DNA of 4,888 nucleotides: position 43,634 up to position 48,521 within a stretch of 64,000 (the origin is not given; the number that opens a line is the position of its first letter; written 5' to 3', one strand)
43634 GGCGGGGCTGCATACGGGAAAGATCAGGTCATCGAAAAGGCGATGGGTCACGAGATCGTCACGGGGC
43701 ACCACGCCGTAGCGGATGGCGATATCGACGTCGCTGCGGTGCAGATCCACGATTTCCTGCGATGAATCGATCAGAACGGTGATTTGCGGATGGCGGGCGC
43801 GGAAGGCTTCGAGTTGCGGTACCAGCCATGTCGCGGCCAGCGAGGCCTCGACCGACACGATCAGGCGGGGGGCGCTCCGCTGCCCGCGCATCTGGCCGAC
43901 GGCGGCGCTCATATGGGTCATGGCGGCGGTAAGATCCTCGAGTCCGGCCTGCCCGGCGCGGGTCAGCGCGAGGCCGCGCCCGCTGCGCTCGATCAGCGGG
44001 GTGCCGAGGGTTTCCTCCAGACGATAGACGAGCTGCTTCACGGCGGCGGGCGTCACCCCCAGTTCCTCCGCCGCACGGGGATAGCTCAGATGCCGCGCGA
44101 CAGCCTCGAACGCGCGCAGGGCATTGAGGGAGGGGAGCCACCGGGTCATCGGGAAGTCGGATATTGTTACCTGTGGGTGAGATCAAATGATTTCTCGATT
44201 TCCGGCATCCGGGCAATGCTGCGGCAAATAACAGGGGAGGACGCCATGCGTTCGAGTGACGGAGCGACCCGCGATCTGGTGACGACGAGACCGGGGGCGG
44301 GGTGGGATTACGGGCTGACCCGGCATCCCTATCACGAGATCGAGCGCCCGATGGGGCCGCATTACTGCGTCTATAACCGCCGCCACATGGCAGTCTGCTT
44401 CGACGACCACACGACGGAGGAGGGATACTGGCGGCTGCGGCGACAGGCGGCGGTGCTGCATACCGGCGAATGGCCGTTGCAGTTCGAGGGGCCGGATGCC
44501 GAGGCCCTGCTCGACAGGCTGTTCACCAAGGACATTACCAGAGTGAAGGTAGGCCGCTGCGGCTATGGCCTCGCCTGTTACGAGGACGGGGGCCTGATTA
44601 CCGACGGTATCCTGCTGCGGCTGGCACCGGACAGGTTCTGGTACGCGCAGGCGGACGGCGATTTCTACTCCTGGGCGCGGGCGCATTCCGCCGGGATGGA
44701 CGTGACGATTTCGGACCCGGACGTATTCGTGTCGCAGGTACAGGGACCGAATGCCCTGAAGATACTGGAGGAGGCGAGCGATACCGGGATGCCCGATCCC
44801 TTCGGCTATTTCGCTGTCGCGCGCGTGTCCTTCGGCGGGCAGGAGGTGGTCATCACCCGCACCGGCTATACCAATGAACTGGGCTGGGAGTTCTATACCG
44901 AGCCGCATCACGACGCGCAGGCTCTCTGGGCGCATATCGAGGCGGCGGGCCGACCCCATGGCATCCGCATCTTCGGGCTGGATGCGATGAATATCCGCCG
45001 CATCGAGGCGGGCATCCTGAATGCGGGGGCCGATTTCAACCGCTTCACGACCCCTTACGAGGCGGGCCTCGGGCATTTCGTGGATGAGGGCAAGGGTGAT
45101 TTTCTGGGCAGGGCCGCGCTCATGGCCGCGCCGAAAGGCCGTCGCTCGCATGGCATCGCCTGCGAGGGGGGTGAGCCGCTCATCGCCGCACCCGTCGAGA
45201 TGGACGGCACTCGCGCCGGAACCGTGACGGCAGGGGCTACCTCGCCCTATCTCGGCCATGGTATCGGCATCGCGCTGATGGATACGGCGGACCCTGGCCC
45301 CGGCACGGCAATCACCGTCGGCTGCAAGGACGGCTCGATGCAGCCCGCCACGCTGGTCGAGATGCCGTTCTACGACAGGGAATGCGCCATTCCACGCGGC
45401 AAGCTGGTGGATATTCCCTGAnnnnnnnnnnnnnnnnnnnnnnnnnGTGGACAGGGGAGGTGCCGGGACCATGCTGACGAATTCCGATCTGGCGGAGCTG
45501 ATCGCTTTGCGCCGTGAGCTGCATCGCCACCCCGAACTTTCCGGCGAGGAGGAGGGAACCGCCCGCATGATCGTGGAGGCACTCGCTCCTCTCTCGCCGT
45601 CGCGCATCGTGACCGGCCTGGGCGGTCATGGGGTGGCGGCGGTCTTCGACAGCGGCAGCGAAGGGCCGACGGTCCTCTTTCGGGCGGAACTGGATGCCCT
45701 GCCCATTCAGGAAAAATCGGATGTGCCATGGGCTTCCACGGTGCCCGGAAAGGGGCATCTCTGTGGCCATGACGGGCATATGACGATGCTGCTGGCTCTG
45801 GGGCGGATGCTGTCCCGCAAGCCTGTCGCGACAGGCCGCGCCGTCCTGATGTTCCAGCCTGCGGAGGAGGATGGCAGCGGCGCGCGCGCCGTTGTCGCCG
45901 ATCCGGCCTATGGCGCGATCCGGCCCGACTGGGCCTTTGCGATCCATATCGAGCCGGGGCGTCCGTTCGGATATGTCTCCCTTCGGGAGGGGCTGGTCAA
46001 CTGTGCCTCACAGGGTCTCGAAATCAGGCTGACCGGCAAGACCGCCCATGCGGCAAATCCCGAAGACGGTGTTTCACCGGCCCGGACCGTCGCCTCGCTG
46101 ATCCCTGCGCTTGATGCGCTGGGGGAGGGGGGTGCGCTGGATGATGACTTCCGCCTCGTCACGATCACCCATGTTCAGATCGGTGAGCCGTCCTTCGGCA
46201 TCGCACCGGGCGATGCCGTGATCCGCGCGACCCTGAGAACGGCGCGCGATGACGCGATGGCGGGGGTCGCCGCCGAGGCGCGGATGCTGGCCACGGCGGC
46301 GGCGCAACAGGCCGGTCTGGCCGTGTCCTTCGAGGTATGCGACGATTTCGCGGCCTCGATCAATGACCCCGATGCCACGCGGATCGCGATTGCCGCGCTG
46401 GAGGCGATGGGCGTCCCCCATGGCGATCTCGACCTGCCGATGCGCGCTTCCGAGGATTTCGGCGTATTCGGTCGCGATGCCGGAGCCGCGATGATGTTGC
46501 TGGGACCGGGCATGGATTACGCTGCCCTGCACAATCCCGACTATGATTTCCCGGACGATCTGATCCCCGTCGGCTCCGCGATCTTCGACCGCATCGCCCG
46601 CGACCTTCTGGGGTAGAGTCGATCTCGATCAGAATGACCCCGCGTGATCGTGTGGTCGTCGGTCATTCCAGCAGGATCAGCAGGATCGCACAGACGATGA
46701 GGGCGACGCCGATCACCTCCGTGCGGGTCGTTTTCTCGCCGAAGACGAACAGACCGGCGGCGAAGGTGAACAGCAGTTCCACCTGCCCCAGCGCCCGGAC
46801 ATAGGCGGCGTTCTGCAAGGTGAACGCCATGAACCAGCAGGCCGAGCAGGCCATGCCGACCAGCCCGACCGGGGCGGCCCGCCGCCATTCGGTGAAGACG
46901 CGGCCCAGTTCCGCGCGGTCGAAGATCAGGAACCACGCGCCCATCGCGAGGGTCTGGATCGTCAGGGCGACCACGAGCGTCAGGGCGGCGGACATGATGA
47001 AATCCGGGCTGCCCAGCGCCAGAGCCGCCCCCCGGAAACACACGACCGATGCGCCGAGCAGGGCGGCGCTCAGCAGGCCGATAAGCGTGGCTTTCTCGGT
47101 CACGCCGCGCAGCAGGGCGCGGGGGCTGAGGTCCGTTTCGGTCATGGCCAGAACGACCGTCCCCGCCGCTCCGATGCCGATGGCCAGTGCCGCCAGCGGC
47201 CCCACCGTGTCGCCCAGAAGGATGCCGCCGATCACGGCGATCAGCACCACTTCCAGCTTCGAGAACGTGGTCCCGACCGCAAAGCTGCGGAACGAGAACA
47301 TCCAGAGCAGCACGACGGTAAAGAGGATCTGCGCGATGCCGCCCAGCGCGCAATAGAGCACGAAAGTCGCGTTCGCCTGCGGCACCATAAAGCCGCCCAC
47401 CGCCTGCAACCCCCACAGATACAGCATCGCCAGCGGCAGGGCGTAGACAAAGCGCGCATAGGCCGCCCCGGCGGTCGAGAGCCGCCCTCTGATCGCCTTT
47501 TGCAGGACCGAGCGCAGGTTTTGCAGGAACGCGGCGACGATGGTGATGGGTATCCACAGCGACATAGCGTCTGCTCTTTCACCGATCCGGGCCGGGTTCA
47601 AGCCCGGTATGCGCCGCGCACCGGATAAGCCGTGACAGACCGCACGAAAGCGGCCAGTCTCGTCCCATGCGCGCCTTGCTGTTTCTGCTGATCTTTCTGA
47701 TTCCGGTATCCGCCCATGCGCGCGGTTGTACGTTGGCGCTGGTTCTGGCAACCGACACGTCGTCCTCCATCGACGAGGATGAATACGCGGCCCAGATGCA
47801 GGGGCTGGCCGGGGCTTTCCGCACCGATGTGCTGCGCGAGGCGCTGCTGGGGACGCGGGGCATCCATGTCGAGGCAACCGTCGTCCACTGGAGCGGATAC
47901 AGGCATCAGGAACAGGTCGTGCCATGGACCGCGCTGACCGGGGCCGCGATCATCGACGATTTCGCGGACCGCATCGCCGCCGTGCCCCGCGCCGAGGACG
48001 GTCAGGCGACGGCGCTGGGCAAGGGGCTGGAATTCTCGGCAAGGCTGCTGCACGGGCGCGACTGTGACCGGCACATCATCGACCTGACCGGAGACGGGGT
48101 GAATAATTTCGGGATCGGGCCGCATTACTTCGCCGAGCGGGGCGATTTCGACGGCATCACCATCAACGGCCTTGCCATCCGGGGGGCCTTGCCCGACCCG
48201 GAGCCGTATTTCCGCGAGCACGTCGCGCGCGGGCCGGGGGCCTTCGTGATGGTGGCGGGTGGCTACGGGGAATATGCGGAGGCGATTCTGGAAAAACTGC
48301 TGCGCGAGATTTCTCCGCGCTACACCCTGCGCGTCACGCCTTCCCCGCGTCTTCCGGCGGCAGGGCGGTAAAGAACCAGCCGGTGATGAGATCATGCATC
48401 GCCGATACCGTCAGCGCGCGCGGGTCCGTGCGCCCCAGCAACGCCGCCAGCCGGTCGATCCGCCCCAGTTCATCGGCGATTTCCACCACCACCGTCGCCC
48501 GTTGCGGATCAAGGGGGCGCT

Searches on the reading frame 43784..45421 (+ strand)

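Call 105: search_protein_families(library=pfam, proteins=[window:43784-45421:+], max_evalue=0.00001)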
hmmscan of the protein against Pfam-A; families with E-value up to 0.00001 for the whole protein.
window:43784-45421:+ (545 aa): 2 families
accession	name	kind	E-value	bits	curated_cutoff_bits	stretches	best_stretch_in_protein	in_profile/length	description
PF01571.26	GCV_T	-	2.1e-47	161.9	25.6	1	200-431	18-254/255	Aminomethyltransferase folate-binding domain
PF08669.17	GCV_T_C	-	4.1e-13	49.5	25.9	1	458-531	6-80/80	Glycine cleavage T-protein C-terminal barrel domain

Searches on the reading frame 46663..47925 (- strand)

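Call 105: search_protein_families(library=pfam, proteins=[window:46663-47925:-], max_evalue=0.00001)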
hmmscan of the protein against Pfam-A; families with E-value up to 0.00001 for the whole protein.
window:46663-47925:- (420 aa): 1 family
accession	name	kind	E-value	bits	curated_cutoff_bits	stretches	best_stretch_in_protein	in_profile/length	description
PF00892.27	EamA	-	1.5e-11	45.2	28.2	1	280-418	4-134/135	EamA-like transporter family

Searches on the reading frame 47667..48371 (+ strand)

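Call 3: search_protein_families(library=pfam, proteins=[window:47667-48371:+], max_evalue=0.01)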
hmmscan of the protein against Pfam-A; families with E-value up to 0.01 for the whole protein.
window:47667-48371:+ (234 aa): 1 family
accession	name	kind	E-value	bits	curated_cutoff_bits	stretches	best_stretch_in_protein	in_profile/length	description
PF06707.17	DUF1194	-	1.3e-54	185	27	1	21-217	2-204/206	Protein of unknown function (DUF1194)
